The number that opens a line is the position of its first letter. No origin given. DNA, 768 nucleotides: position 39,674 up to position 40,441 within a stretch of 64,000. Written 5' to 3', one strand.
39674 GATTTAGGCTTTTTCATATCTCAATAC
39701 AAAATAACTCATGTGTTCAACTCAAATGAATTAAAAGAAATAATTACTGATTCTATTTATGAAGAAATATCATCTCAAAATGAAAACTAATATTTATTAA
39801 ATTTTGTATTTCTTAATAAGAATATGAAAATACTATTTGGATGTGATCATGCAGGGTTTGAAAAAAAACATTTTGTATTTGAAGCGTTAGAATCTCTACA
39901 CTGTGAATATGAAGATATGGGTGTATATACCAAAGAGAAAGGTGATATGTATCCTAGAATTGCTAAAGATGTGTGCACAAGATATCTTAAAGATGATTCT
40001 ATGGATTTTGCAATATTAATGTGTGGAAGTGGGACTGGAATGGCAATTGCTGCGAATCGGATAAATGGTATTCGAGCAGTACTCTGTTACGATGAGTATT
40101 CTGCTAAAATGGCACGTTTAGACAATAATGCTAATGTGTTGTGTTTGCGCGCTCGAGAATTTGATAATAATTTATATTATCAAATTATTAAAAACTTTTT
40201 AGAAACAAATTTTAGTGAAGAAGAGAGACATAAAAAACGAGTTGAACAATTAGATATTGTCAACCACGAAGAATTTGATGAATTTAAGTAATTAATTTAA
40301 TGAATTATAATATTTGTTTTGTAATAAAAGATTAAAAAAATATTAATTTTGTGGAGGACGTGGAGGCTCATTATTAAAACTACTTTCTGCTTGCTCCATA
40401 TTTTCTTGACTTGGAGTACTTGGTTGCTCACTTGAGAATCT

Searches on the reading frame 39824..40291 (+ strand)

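Call 94: search_protein_families(library=pfam, proteins=[window:39824-40291:+], max_evalue=0.0001)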
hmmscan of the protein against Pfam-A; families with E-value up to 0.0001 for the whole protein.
window:39824-40291:+ (155 aa): 1 family
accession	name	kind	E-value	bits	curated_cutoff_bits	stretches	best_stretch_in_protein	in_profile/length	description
PF02502.23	LacAB_rpiB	-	1.5e-45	155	24.7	1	3-143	1-138/138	Ribose/Galactose Isomerase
